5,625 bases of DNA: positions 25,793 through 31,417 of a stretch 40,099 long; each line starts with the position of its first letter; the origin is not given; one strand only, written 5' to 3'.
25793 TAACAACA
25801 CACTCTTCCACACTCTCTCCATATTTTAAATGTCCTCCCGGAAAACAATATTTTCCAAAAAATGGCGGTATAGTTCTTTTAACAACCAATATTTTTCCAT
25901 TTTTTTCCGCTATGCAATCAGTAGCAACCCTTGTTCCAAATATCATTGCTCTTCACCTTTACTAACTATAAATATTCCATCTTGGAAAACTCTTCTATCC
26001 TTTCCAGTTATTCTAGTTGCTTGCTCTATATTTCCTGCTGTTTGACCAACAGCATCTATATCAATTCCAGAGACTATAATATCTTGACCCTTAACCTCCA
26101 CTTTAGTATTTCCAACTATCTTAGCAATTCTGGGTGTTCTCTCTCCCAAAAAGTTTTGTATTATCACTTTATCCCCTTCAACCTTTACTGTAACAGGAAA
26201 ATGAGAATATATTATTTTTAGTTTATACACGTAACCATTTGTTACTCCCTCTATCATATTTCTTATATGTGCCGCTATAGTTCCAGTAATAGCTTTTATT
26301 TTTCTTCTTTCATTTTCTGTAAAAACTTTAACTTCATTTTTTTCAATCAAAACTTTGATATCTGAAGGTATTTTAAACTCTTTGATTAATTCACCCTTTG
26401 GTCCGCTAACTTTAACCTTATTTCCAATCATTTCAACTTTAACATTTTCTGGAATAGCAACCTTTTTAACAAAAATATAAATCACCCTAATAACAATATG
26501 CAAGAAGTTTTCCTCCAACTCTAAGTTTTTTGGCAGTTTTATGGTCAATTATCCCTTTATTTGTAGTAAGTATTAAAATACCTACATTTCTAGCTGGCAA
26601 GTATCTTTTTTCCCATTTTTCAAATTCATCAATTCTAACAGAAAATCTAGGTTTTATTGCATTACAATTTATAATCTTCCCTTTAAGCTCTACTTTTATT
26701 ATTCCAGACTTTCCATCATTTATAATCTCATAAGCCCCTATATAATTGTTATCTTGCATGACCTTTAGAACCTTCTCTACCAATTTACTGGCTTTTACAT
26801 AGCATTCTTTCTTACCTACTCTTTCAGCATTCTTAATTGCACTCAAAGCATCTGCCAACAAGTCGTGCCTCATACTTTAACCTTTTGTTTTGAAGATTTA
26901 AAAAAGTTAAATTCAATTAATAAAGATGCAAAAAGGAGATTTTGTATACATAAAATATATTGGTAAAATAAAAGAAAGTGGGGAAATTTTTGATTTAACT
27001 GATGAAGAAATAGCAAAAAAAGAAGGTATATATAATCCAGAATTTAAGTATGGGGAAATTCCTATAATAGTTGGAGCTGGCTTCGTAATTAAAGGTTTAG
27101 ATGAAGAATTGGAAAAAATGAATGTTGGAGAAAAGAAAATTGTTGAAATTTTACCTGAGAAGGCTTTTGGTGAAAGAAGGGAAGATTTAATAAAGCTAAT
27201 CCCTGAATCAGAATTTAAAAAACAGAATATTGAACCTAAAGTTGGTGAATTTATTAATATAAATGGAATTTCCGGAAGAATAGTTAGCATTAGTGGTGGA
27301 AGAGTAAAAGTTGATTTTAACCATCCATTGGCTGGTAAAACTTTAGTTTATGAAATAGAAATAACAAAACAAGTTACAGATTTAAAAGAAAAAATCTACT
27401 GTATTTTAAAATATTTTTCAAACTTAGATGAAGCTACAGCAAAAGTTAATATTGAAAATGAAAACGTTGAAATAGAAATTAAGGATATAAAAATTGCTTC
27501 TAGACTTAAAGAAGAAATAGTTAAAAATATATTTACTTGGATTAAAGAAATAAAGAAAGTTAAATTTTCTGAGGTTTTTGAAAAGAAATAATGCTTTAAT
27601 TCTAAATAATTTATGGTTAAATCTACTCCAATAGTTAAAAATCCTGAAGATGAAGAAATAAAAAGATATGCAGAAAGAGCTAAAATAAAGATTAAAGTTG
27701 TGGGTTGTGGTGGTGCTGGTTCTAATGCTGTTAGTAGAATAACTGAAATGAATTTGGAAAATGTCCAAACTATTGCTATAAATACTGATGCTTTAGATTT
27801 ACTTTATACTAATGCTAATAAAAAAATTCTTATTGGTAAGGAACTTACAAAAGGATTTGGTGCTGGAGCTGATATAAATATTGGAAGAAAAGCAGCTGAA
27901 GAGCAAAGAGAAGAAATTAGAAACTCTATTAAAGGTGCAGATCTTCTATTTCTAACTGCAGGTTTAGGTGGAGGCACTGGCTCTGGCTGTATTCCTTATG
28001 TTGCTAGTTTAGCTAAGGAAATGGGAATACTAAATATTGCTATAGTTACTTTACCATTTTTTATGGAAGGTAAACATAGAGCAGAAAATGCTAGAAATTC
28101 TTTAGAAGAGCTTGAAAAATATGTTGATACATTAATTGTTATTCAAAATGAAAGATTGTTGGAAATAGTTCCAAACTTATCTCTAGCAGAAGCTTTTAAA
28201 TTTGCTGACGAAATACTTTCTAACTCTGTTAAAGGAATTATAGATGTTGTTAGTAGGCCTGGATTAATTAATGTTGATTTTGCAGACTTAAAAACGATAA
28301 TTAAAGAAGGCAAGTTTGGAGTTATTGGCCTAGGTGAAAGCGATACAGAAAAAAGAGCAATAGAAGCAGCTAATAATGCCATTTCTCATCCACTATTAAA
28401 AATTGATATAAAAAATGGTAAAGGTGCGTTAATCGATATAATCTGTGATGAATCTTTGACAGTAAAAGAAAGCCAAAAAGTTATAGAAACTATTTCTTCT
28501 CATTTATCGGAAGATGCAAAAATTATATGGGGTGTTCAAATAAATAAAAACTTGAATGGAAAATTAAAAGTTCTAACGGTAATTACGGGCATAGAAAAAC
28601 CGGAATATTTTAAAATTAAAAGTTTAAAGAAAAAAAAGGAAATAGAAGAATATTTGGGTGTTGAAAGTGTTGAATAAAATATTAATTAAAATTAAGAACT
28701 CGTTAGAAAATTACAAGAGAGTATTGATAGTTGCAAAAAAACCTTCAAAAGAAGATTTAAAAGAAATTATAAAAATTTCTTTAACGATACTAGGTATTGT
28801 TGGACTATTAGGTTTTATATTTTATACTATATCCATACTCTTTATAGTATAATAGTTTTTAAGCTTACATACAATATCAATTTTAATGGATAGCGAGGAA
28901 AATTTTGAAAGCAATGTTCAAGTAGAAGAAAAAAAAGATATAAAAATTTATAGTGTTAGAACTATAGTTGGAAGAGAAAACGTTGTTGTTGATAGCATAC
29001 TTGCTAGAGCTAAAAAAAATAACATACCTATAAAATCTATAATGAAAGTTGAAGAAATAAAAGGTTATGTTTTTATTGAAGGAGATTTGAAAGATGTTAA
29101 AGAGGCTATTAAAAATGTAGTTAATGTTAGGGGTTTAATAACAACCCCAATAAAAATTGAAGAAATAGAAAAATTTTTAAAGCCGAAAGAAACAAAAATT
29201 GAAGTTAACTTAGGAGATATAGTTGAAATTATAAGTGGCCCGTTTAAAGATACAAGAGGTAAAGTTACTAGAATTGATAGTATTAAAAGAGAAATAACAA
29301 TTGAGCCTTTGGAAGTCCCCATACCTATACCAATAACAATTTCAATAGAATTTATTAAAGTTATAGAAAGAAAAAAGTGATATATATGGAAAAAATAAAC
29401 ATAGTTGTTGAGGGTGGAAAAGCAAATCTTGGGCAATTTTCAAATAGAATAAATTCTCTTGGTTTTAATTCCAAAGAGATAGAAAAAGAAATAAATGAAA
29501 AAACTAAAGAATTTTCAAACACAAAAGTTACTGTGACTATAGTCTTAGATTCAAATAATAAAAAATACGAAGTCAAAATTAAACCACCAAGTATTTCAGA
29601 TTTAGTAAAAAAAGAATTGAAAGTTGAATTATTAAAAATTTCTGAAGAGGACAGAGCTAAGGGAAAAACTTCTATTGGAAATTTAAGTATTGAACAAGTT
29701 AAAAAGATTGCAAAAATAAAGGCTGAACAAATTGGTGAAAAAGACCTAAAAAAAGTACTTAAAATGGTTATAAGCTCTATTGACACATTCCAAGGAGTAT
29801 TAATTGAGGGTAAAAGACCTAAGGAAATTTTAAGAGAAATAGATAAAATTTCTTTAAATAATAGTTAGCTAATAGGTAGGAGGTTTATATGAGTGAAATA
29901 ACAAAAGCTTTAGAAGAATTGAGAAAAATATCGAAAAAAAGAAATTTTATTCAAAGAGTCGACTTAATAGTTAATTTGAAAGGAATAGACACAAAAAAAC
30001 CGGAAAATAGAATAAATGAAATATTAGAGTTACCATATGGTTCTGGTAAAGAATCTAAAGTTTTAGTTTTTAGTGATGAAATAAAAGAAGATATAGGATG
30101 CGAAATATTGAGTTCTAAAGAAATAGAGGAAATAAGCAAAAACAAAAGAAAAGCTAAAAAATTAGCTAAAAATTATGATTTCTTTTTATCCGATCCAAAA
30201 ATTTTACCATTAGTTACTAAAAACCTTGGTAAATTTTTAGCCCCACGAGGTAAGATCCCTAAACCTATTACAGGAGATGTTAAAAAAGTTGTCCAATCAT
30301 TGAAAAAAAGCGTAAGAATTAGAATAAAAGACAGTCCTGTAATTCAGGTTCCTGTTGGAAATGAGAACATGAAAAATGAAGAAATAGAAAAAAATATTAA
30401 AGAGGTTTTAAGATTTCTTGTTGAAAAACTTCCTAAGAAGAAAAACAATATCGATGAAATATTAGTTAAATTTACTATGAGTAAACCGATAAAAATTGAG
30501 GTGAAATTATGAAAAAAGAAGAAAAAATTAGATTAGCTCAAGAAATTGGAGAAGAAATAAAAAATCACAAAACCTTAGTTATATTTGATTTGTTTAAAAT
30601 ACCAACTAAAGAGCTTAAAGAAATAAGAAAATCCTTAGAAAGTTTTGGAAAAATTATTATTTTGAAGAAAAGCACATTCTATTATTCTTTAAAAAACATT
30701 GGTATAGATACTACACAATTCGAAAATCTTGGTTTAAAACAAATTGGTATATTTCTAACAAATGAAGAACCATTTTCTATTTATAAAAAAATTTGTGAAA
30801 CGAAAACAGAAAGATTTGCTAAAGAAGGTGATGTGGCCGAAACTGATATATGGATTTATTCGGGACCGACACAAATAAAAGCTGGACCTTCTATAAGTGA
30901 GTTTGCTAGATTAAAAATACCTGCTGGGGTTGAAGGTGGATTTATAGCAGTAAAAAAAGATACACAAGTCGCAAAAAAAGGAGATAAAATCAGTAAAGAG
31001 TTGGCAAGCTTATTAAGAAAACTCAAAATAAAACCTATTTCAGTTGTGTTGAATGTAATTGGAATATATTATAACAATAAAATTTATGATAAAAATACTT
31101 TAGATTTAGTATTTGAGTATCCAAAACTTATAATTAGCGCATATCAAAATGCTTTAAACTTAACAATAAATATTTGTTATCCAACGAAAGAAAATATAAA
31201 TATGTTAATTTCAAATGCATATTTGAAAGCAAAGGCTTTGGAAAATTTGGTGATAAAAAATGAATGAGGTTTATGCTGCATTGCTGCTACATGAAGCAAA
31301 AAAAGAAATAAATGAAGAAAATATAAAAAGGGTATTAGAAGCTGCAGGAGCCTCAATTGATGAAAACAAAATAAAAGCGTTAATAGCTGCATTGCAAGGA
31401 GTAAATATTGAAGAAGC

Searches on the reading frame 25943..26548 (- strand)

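Call 61: search_protein_families(library=pfam, max_evalue=0.01, proteins=[window:25943-26548:-])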
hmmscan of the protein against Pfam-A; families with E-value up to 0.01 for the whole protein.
window:25943-26548:- (201 aa): 1 family
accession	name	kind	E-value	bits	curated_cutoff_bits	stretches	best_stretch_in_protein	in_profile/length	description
PF00347.28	Ribosomal_L6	-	7.1e-27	94.5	27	2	117-191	1-80/80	Ribosomal protein L6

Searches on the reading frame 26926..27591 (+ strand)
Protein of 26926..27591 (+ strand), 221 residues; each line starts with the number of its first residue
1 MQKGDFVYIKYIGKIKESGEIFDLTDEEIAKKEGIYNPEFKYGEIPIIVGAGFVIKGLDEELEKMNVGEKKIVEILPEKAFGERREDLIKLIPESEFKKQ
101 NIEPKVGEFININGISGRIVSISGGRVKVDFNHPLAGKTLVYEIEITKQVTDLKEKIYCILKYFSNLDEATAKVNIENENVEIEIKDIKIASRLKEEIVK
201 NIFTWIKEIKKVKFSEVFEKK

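Call 8: search_protein_families(library=pfam, max_evalue=0.001, proteins=[window:26926-27591:+])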
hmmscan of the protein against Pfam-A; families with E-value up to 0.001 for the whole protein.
window:26926-27591:+ (221 aa): 2 families
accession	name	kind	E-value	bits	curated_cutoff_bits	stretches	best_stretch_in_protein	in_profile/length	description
PF22199.2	FKBP26_IF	-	2.3e-20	72.7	27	1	90-135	1-46/46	FKBP26, IF domain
PF00254.34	FKBP_C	-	1.8e-12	47.9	21.1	1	2-146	6-93/94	FKBP-type peptidyl-prolyl cis-trans isomerase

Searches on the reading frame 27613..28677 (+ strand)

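Call 8: search_protein_families(library=pfam, max_evalue=0.001, proteins=[window:27613-28677:+])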
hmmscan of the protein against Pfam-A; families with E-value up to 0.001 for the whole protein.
window:27613-28677:+ (354 aa): 3 families
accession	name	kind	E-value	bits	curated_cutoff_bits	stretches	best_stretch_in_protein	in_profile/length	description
PF00091.31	Tubulin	-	9.9e-47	160.1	33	1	26-186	1-189/190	Tubulin/FtsZ family, GTPase domain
PF12327.13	FtsZ_C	-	1.5e-25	89.8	27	1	237-328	4-95/95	FtsZ family, C-terminal domain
PF13809.12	Tubulin_2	-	0.00098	18.9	27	0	112-137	164-189/356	Tubulin like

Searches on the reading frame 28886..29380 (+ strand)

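Call 8: search_protein_families(library=pfam, max_evalue=0.001, proteins=[window:28886-29380:+])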
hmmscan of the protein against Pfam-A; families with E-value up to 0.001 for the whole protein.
window:28886-29380:+ (164 aa): 3 families
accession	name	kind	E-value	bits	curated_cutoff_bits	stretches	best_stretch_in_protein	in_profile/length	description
PF03439.18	Spt5-NGN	-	1.3e-17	64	22.4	1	20-98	1-84/84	Early transcription elongation factor of RNA pol II, NGN section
PF00467.35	KOW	-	1.9e-06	27.9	22.3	1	110-131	2-23/32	KOW motif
PF23284.2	KOW2_Spt5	-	0.00018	21.7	28.9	0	110-151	2-41/50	Transcription elongation factor SPT5, second KOW domain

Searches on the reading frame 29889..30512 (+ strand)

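Call 8: search_protein_families(library=pfam, max_evalue=0.001, proteins=[window:29889-30512:+])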
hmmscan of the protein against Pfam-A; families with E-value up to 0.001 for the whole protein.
window:29889-30512:+ (207 aa): 1 family
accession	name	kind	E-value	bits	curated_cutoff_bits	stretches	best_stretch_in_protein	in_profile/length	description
PF00687.26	Ribosomal_L1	-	2.3e-46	158.3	32.2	1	13-198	3-197/198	Ribosomal protein L1p/L10e family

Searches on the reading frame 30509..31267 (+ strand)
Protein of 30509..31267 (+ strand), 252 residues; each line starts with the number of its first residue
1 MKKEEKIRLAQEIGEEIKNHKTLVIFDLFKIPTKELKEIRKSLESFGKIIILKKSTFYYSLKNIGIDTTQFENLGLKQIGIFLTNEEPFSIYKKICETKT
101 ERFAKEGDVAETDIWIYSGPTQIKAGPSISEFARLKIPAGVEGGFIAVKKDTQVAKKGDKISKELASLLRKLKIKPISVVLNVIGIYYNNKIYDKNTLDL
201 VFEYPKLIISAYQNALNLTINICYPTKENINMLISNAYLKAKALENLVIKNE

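Call 8: search_protein_families(library=pfam, max_evalue=0.001, proteins=[window:30509-31267:+])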
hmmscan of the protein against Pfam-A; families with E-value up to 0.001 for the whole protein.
window:30509-31267:+ (252 aa): 2 families
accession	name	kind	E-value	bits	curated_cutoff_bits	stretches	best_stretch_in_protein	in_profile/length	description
PF17777.6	RL10P_insert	-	6.6e-18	64.8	29.1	1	104-174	1-71/71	Insertion domain in 60S ribosomal protein L10P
PF00466.25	Ribosomal_L10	-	2.9e-14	53.4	22.8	1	1-98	1-98/100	Ribosomal protein L10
